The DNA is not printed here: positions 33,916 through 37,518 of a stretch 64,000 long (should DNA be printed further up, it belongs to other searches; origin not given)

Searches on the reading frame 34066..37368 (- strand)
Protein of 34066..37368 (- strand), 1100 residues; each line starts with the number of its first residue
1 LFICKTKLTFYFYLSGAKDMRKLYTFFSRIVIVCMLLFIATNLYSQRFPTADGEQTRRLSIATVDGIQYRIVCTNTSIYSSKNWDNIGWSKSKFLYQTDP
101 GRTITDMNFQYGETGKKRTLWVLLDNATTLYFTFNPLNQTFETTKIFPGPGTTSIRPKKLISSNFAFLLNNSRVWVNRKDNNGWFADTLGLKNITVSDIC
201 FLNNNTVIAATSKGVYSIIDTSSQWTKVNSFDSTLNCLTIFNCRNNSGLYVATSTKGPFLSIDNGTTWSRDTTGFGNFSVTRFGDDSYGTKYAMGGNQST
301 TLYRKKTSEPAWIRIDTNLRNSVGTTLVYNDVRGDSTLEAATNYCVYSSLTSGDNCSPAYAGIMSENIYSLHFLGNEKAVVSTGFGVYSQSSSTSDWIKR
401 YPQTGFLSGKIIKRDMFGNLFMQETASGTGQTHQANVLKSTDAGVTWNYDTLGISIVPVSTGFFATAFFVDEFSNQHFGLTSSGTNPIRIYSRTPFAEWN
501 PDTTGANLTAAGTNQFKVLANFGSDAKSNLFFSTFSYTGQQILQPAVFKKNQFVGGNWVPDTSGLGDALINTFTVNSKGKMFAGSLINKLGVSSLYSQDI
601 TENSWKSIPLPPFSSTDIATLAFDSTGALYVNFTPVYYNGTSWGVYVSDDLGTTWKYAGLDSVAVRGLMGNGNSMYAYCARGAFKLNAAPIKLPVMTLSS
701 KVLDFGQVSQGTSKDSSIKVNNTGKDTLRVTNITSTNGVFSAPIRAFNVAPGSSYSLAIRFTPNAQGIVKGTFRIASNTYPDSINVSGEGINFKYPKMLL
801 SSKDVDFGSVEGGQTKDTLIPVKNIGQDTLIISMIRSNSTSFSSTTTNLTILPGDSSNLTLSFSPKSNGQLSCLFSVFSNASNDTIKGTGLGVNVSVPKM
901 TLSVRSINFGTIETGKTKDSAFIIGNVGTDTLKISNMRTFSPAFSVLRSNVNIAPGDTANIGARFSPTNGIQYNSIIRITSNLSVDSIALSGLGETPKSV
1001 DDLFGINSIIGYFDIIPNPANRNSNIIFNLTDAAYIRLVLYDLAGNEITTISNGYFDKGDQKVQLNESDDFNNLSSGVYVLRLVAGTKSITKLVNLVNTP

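Call 22: search_protein_families(library=pfam, proteins=[window:34066-37368:-])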
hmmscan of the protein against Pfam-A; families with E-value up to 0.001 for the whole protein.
window:34066-37368:- (1100 aa): 13 families
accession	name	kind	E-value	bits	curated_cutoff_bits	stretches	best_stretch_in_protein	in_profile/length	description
PF22544.2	HYDIN_VesB_CFA65-like_Ig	-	9.1e-36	122.5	25.5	3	694-786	1-95/100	HYDIN/CFA65/VesB-like, Ig-like domain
PF07610.17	DUF1573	-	8.9e-33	112.7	26.1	3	697-787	2-93/98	Protein of unknown function (DUF1573)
PF15780.11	ASH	-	6.4e-27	94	27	3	695-779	2-92/98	Abnormal spindle-like microcephaly-assoc'd, ASPM-SPD-2-Hydin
PF22073.2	Cep192_D4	-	4.6e-19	69.1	35.5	3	697-789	5-110/112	Cep192 domain 4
PF12371.14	TMEM131_like_N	-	4.5e-12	46.5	28.8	1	698-775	3-82/84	Transmembrane protein 131-like N-terminal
PF24507.1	Ig_CFAP65_4th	-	6.8e-09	36.5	27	0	940-982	21-63/76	CFAP65, fourth Ig-like domain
PF22067.2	Cep192_D3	-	1.6e-08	35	27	0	809-869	12-73/99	Cep192 domain 3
PF18962.6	Por_Secre_tail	-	1e-06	29.4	27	1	1015-1093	1-73/75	Secretion system C-terminal sorting domain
PF02012.26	BNR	-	2.5e-05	24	27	0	259-270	1-12/12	BNR/Asp-box repeat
PF22066.2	Cep192_D8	-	0.00013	22.6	33.5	0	699-781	9-90/101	Cep192 domain 8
PF24798.1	Ig-CFAP74_4th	-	0.00024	21.6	28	0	801-877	2-79/95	CFAP74 forth Ig-like domain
PF24499.1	Ig_TMEM131L_4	-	0.00042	21.1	27.8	0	950-994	90-135/136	TMEM131L fourth Ig-like domain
PF14874.12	PapD-like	-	0.00052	20.6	27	0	694-779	2-90/102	Flagellar-associated PapD-like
